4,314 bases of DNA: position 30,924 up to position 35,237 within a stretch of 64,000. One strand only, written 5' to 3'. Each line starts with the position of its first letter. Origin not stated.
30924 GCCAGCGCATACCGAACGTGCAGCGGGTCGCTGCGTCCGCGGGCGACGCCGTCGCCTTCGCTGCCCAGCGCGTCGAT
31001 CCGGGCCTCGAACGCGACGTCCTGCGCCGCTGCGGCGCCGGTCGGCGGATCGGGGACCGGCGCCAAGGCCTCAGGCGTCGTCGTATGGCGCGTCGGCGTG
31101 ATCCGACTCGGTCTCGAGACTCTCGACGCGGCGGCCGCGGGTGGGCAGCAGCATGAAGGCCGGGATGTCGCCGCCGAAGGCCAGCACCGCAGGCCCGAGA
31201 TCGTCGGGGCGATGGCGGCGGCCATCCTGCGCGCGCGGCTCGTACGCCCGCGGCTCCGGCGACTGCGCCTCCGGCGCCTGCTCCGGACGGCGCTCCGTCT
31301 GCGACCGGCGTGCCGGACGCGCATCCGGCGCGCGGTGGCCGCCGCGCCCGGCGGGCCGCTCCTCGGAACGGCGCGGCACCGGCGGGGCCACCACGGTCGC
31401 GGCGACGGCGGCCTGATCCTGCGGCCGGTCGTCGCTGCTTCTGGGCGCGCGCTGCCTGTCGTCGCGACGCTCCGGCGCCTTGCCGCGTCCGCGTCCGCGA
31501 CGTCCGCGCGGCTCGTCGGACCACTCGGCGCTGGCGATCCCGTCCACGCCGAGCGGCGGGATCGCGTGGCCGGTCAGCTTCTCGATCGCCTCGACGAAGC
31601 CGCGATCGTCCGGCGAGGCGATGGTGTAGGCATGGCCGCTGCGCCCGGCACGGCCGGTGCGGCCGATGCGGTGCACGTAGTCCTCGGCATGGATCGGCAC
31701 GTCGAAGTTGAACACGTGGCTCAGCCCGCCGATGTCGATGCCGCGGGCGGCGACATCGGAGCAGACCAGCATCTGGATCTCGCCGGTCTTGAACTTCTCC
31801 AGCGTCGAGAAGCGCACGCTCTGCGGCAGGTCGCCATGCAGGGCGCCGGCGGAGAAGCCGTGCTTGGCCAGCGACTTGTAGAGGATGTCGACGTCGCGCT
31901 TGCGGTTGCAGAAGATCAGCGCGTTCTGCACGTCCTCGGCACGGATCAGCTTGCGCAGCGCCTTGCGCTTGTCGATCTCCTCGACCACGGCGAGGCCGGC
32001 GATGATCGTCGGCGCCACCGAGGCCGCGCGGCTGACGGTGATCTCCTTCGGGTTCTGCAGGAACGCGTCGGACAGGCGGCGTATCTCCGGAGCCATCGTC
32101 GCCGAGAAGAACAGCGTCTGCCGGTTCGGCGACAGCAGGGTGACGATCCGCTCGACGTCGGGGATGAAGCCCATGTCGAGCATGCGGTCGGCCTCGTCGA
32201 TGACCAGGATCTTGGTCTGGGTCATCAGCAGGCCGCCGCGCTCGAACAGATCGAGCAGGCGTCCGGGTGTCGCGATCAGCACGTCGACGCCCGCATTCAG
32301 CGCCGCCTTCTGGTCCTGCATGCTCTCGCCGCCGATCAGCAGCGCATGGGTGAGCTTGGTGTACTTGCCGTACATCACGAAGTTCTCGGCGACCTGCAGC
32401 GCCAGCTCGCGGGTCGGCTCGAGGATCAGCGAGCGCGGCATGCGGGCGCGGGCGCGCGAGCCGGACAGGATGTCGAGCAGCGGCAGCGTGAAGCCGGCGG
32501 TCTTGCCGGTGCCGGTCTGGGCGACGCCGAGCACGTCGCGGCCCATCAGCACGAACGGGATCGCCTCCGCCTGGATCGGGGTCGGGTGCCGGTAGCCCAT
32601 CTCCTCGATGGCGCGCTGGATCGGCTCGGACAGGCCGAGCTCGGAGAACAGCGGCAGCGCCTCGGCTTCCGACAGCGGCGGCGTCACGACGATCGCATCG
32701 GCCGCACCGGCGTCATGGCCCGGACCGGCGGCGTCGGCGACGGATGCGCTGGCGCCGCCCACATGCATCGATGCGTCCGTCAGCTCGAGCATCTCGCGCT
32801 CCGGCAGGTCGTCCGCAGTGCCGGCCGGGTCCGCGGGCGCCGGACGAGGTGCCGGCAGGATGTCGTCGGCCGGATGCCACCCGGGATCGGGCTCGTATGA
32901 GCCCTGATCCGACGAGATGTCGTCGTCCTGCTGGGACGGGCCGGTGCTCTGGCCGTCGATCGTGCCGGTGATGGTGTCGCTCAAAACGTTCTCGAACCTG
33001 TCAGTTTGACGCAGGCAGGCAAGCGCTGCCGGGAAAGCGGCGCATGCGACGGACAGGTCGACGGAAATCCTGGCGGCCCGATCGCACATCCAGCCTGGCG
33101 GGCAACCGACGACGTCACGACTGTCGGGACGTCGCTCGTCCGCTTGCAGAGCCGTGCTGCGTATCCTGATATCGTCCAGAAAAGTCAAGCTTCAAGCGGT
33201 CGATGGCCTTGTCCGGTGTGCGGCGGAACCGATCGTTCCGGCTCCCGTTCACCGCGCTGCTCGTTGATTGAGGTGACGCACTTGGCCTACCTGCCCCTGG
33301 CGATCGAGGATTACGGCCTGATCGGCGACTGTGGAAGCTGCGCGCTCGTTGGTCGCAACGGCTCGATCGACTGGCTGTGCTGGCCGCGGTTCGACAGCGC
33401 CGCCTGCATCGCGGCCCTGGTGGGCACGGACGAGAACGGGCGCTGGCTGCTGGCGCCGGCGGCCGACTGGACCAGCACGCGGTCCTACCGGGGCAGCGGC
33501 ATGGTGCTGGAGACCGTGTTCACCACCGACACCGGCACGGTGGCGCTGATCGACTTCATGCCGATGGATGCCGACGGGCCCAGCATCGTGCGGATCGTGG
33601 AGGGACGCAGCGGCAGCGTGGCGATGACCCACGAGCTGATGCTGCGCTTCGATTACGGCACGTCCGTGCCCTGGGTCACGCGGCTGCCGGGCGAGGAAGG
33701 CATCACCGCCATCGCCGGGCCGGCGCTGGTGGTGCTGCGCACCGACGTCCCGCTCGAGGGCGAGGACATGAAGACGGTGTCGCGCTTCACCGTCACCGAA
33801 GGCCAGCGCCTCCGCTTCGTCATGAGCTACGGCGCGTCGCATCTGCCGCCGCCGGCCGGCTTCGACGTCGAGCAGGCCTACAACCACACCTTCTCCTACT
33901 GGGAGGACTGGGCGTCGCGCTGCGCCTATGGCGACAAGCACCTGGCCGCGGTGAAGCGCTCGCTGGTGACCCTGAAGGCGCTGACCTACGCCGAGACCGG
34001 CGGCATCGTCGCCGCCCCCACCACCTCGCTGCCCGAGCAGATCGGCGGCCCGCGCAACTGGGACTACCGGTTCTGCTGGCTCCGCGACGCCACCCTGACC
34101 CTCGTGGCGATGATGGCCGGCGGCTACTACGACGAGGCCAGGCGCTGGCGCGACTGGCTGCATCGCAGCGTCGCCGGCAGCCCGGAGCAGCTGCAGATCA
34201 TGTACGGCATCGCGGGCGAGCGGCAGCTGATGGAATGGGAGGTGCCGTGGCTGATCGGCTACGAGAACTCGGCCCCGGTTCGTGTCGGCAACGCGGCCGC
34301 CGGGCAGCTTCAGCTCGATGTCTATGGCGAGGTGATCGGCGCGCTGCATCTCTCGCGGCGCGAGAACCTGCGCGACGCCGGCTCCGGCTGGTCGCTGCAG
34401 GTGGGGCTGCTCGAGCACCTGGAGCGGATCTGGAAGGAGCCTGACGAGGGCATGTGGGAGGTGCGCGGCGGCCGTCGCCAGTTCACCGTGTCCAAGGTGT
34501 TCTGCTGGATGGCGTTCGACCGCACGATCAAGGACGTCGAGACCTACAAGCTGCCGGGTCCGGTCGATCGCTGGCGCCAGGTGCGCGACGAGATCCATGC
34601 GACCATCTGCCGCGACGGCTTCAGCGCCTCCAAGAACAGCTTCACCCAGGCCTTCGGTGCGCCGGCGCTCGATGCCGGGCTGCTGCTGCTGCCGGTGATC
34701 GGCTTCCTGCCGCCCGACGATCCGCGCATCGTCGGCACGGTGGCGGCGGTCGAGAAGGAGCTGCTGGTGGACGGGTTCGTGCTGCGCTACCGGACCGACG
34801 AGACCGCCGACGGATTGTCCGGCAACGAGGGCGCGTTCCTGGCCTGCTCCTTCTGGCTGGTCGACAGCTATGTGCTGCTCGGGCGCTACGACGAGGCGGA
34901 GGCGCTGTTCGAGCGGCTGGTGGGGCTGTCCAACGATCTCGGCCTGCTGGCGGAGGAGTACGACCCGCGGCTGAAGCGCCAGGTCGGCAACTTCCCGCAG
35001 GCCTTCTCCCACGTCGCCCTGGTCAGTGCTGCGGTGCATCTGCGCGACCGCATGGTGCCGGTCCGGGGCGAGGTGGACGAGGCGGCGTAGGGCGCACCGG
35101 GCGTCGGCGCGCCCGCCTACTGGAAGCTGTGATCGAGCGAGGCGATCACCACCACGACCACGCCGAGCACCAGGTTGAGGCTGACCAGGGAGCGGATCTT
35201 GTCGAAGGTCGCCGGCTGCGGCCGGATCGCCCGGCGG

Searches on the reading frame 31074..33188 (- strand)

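Call 84: search_protein_families(library=pfam, proteins=[window:31074-33188:-], max_evalue=0.00001)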
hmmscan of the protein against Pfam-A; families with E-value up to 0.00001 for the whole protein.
window:31074-33188:- (705 aa): 2 families
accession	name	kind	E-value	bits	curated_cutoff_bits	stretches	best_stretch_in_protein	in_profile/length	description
PF00270.35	DEAD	-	2.6e-46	157.9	26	1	203-371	1-166/167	DEAD/DEAH box helicase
PF00271.37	Helicase_C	-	7.5e-31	107.1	23.5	1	407-515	2-110/110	Helicase conserved C-terminal domain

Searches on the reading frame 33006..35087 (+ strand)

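Call 84: search_protein_families(library=pfam, proteins=[window:33006-35087:+], max_evalue=0.00001)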
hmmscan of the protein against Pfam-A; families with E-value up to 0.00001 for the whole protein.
window:33006-35087:+ (694 aa): 2 families
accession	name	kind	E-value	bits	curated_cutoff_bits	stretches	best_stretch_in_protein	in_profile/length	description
PF00723.27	Glyco_hydro_15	-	3.4e-85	286.9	22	1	311-676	2-426/427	Glycosyl hydrolases family 15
PF19291.4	TREH_N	-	8.4e-12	45.2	23.1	1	99-220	14-131/211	Trehalase-like, N-terminal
